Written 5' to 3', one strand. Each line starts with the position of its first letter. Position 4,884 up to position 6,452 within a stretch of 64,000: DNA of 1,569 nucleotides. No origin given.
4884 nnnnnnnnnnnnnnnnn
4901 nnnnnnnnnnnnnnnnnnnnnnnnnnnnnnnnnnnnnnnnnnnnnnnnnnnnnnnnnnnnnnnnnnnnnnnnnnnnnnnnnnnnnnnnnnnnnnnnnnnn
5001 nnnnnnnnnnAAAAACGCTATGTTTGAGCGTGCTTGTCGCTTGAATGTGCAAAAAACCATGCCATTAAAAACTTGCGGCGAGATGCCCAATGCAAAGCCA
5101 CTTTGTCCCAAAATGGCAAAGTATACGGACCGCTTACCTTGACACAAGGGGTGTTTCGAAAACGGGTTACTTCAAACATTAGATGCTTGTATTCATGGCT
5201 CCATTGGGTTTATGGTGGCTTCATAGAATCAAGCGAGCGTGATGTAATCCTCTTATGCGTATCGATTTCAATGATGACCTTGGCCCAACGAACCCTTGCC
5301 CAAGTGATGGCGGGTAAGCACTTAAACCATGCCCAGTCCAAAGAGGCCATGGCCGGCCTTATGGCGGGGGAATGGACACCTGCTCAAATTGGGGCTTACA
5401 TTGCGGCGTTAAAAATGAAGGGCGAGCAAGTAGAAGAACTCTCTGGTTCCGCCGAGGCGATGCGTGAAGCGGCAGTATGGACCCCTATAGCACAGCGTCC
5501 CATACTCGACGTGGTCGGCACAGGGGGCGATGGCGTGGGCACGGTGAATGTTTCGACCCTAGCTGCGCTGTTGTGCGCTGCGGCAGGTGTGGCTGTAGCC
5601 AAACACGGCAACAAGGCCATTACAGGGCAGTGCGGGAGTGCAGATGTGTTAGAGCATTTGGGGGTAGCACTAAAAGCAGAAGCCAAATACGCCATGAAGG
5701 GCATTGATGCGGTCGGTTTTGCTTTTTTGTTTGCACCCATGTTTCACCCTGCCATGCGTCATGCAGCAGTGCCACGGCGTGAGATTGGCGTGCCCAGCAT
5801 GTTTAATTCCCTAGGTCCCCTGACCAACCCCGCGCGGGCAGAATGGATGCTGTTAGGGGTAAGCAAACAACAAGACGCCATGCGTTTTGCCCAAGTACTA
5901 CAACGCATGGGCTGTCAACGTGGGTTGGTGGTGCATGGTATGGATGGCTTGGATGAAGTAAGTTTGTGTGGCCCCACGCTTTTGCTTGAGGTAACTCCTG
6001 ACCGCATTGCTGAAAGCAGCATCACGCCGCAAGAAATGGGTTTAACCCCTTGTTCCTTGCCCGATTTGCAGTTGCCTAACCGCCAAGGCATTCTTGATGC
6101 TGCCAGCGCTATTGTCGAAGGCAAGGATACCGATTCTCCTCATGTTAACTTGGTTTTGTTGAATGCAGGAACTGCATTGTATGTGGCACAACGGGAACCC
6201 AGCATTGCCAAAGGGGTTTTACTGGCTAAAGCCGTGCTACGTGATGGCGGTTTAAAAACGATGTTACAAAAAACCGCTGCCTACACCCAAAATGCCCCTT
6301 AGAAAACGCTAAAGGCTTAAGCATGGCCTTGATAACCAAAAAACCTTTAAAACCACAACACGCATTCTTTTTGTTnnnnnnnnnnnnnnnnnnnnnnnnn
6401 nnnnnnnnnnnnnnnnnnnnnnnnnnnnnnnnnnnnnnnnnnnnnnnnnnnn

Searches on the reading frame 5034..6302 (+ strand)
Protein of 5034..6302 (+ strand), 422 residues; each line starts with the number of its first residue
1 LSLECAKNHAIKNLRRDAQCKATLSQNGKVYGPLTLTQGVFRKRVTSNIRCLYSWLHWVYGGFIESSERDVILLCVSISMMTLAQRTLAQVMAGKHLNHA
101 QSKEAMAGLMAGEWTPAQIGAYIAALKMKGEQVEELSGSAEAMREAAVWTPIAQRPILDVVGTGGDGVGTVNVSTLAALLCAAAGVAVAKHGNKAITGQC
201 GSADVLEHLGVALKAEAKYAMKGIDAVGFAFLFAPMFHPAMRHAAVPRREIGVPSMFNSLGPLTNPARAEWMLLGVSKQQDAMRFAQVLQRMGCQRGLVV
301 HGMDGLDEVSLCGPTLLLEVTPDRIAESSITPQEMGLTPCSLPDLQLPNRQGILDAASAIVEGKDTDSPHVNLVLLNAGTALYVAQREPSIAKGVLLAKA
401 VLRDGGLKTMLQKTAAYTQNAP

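Call 17: search_protein_families(library=ncbifam, proteins=[window:5034-6302:+], max_evalue=0.00001)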
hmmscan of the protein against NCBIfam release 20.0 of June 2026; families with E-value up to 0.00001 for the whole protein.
window:5034-6302:+ (422 aa): 9 families
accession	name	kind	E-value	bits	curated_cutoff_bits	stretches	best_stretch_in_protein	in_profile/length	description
TIGR01245.1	trpD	equivalog_domain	4e-106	355.1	199.05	1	89-416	2-329/330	anthranilate phosphoribosyltransferase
NF011201.0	PRK14607.1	equivalog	3.2e-95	319.8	670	1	85-420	196-530/534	bifunctional anthranilate synthase component II/anthranilate phosphoribosyltransferase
NF007073.0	PRK09522.1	equivalog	1.9e-54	185.5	738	1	85-380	201-494/531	bifunctional anthranilate synthase glutamate amidotransferase component TrpG/anthranilate phosphoribosyltransferase TrpD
NF005635.0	PRK07394.1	equivalog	4.1e-29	101.9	287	1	93-419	18-345/348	hypothetical protein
NF006564.0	PRK09071.1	equivalog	2.8e-23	82.4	257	1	94-311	27-243/335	glycosyl transferase family protein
NF006005.0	PRK08136.1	equivalog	1.1e-16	61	185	1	95-305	18-230/314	DNA-binding protein YbiB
NF003338.0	PRK04350.1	subfamily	8.4e-12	44.2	434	1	85-212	93-219/502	thymidine phosphorylase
TIGR03327.1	AMP_phos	equivalog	1.3e-11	43.8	535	1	86-210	89-211/500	AMP phosphorylase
TIGR02645.1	ARCH_P_rylase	hypoth_equivalog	2.1e-11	43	434.6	1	74-210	76-210/493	putative thymidine phosphorylase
